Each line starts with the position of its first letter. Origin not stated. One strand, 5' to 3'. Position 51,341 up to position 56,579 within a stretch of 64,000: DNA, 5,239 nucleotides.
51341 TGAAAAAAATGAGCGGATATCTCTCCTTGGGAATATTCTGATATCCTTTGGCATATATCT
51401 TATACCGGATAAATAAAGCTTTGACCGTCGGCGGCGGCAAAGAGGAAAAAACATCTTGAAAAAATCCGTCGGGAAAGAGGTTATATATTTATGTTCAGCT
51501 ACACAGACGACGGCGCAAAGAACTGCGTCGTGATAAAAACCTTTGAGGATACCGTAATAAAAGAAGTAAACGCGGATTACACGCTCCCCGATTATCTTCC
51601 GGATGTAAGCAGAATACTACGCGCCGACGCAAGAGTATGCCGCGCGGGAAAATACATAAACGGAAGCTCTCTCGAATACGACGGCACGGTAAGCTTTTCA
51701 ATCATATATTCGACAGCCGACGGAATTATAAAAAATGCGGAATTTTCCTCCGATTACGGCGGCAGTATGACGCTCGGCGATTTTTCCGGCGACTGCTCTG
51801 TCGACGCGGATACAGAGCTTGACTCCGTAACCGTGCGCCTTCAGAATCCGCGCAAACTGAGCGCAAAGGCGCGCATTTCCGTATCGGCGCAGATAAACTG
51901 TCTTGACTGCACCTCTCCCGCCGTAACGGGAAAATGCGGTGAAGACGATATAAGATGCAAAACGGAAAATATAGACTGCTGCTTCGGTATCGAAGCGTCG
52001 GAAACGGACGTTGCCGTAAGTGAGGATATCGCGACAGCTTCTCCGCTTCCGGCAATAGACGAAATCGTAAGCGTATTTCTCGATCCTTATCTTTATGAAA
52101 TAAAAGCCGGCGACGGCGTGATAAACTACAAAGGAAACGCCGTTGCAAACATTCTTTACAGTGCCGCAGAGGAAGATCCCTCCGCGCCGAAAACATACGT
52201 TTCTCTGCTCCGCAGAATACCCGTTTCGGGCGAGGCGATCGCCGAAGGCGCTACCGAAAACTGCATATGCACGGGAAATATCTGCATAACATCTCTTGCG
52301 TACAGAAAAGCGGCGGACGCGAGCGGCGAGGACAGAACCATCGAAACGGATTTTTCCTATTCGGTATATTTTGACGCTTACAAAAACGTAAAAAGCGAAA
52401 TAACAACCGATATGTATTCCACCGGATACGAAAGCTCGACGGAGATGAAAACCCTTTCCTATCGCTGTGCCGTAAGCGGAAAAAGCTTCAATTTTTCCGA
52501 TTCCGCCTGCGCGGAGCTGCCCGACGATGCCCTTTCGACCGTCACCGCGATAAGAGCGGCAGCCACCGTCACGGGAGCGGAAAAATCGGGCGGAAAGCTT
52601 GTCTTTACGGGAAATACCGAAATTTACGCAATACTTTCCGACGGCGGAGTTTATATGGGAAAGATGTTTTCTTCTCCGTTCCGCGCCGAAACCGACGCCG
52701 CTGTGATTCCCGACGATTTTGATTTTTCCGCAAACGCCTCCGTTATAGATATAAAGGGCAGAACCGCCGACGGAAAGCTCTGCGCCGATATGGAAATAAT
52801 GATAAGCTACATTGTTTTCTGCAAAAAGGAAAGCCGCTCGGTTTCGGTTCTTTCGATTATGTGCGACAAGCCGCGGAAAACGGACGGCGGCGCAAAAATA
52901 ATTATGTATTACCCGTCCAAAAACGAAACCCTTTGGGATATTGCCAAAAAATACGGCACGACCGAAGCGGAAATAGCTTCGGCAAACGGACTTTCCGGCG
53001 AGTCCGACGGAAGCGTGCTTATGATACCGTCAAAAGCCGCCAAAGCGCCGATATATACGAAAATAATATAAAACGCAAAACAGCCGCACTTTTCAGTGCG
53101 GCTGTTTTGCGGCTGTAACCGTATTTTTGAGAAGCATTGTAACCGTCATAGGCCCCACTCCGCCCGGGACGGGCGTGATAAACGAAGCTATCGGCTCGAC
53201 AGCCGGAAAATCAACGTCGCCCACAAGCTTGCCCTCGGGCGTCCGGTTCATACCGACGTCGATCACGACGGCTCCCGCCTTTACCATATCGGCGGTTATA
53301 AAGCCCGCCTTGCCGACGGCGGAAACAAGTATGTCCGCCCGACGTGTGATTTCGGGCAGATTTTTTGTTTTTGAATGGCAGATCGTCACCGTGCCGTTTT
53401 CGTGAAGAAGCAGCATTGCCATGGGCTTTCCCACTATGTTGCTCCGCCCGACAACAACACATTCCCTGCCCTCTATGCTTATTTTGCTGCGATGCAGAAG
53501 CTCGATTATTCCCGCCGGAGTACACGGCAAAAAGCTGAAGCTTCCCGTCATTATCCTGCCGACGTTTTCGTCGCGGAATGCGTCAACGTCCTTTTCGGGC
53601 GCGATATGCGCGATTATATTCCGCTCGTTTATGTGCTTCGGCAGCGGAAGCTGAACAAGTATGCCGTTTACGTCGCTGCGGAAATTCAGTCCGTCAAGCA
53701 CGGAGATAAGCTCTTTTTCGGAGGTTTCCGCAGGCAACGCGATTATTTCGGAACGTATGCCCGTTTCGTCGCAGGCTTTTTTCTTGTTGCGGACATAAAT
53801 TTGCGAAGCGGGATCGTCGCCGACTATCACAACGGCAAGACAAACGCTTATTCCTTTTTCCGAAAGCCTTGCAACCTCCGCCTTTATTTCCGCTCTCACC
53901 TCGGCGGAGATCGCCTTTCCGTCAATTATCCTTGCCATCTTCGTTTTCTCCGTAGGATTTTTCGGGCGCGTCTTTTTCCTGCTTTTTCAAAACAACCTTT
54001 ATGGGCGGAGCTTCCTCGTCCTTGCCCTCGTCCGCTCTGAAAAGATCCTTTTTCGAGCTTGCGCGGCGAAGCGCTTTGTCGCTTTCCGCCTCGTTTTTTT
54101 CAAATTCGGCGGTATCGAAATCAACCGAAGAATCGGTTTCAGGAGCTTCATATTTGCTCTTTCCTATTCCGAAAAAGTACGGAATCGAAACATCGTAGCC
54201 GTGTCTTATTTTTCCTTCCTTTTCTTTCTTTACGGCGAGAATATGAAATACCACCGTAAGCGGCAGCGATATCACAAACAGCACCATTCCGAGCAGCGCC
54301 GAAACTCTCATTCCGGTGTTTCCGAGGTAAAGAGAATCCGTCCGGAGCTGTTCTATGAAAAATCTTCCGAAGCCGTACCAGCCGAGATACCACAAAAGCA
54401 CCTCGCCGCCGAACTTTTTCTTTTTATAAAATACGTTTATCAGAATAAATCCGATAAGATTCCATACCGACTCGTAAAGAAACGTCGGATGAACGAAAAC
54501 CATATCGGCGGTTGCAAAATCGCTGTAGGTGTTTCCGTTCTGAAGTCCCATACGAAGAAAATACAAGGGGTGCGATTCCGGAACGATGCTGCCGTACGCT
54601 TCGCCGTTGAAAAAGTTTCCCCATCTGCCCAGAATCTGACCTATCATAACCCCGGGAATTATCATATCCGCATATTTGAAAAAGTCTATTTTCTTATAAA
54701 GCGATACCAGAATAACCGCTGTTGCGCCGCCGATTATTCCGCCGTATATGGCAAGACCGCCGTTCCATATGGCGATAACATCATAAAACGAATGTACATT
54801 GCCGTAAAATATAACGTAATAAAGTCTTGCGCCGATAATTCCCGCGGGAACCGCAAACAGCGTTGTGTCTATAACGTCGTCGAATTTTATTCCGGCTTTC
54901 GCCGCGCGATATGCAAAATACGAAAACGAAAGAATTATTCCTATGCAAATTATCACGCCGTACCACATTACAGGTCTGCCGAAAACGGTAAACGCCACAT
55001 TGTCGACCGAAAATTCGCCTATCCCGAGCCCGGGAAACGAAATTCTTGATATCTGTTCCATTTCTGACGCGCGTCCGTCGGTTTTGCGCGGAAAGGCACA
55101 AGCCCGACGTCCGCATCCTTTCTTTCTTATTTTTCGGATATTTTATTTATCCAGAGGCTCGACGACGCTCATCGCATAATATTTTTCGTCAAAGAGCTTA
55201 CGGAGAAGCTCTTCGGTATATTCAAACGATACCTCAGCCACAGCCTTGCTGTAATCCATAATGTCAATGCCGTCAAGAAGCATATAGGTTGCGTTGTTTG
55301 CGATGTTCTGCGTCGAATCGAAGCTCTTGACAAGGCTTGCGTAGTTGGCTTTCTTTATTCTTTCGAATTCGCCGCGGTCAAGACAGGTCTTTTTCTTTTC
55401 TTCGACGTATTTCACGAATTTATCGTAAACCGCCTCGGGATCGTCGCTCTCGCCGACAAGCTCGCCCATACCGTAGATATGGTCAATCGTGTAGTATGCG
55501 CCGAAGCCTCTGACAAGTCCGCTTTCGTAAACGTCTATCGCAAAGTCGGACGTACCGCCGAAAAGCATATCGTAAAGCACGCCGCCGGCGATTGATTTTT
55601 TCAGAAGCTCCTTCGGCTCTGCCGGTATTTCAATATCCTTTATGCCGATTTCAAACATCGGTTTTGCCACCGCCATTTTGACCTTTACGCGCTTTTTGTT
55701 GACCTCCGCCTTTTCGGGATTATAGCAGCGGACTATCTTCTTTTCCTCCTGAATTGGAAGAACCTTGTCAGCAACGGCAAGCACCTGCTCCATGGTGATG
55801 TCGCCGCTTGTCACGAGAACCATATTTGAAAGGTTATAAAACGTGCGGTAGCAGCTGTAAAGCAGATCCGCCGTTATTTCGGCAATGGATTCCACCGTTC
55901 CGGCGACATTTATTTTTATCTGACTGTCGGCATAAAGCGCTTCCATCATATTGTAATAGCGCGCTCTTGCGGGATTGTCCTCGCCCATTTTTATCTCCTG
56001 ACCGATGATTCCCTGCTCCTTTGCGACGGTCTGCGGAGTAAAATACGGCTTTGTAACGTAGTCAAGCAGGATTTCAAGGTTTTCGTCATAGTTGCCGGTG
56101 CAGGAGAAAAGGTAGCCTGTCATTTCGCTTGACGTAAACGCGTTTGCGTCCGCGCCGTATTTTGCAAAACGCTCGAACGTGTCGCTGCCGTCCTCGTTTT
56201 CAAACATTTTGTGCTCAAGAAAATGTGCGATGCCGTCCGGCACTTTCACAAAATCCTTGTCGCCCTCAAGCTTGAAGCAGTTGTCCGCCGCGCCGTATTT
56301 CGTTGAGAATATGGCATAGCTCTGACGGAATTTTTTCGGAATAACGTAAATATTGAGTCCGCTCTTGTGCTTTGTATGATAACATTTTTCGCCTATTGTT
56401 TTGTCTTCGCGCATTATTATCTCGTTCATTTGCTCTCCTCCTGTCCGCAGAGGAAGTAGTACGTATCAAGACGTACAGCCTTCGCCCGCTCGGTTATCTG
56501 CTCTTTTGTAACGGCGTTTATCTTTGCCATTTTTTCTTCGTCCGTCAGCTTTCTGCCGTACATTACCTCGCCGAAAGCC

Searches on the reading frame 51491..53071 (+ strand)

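Call 64: search_protein_families(library=pfam, proteins=[window:51491-53071:+], max_evalue=0.00001)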
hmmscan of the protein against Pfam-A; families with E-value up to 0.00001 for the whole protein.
window:51491-53071:+ (526 aa): 2 families
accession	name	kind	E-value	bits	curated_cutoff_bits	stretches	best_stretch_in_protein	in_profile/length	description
PF12673.12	SipL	-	2.7e-15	56.8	23.6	1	189-271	2-75/78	SipL, SPOCS domain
PF01476.26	LysM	-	6.4e-08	32.9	20.9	1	477-503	5-31/43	LysM domain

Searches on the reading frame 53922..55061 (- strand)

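Call 64: search_protein_families(library=pfam, proteins=[window:53922-55061:-], max_evalue=0.00001)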
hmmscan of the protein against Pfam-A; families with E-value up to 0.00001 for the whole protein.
window:53922-55061:- (379 aa): 1 family
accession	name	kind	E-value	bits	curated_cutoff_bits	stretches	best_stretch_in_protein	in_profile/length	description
PF01790.23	LGT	-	4.3e-69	232.9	24.9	1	22-270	2-239/240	Prolipoprotein diacylglyceryl transferase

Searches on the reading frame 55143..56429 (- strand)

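Call 64: search_protein_families(library=pfam, proteins=[window:55143-56429:-], max_evalue=0.00001)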
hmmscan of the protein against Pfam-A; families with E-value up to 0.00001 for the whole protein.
window:55143-56429:- (428 aa): 2 families
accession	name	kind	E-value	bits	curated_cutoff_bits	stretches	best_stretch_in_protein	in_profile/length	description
PF05193.26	Peptidase_M16_C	-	7.7e-16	58.9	23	1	185-361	2-180/181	Peptidase M16 inactive domain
PF00675.25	Peptidase_M16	-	4.4e-15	56.3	22.3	1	65-178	31-148/149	Insulinase (Peptidase family M16)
